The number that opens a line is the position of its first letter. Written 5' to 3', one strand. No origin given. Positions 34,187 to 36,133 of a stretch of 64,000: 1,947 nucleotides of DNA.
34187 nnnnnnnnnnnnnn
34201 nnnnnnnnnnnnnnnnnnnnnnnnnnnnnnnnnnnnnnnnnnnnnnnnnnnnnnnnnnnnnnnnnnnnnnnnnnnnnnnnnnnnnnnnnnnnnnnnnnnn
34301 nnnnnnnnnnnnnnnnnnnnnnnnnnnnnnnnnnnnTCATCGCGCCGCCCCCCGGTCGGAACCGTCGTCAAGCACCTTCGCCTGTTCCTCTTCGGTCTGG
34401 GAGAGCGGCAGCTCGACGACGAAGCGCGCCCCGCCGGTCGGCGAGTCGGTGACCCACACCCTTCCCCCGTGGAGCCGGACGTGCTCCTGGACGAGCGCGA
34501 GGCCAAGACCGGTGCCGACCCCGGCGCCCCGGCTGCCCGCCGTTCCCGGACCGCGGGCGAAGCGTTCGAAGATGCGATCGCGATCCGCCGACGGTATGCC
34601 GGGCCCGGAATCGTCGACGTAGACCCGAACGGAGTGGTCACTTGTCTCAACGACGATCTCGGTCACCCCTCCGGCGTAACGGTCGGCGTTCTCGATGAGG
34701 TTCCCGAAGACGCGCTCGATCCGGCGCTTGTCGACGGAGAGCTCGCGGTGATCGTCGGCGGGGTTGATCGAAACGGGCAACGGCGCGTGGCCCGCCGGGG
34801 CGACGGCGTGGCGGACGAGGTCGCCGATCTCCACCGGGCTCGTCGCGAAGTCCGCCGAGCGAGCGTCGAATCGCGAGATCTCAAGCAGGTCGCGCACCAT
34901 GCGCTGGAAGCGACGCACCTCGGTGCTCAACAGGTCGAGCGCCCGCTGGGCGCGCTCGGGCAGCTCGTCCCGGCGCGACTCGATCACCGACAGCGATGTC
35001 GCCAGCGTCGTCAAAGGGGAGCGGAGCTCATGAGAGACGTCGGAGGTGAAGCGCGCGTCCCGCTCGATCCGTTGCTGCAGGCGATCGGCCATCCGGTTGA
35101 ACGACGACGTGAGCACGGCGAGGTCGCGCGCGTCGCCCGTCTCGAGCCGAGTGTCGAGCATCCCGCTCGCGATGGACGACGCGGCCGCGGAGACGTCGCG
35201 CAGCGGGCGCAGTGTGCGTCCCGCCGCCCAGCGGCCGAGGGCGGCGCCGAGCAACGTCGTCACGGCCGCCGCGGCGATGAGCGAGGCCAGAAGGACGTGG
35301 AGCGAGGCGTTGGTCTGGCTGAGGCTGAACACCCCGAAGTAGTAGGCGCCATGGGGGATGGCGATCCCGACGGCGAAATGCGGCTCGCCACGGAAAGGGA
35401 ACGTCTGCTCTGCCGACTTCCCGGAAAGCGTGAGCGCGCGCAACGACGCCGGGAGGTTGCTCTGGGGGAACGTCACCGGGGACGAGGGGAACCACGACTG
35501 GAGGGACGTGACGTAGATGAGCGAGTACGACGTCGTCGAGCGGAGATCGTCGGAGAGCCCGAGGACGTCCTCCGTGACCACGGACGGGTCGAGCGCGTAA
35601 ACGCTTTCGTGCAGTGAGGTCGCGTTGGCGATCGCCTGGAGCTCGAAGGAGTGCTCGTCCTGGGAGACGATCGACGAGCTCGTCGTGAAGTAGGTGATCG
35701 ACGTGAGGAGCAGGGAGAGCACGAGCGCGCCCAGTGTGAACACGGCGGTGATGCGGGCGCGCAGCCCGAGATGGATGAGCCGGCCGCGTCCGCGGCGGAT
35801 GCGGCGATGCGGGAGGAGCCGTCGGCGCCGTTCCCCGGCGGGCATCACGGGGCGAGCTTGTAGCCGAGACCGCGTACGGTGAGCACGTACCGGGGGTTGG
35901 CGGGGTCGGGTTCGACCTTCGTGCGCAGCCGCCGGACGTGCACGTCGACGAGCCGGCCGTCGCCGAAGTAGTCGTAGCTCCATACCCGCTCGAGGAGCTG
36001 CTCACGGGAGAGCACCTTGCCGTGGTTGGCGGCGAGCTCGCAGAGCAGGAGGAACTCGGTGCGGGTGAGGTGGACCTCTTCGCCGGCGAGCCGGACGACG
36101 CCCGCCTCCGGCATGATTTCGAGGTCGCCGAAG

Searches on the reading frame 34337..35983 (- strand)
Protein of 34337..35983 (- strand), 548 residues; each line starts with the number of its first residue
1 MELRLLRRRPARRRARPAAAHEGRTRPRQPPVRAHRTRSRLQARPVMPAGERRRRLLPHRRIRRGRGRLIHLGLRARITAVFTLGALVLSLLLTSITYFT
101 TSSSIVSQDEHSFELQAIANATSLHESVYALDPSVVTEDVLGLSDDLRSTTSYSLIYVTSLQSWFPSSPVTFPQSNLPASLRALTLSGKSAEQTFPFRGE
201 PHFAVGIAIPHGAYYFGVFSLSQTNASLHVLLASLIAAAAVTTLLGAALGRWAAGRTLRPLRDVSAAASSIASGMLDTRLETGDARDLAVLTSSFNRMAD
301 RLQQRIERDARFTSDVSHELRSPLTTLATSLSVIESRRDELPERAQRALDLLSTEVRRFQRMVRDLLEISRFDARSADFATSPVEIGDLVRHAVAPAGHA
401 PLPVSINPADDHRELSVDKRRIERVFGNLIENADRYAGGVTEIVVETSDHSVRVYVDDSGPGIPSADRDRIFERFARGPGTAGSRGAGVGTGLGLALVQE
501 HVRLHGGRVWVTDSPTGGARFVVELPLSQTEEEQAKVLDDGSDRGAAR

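Call 55: search_protein_families(library=pfam, proteins=[window:34337-35983:-], max_evalue=0.001)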
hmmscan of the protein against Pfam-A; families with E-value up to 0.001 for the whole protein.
window:34337-35983:- (548 aa): 3 families
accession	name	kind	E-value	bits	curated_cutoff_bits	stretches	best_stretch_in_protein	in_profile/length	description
PF02518.31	HATPase_c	-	1.6e-26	93.3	26.4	1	418-528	2-110/111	Histidine kinase-, DNA gyrase B-, and HSP90-like ATPase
PF00512.31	HisKA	-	1e-13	51.5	26.9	1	311-374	4-65/66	His Kinase A (phospho-acceptor) domain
PF00672.30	HAMP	-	9.1e-12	45.6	25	1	252-304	1-53/53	HAMP domain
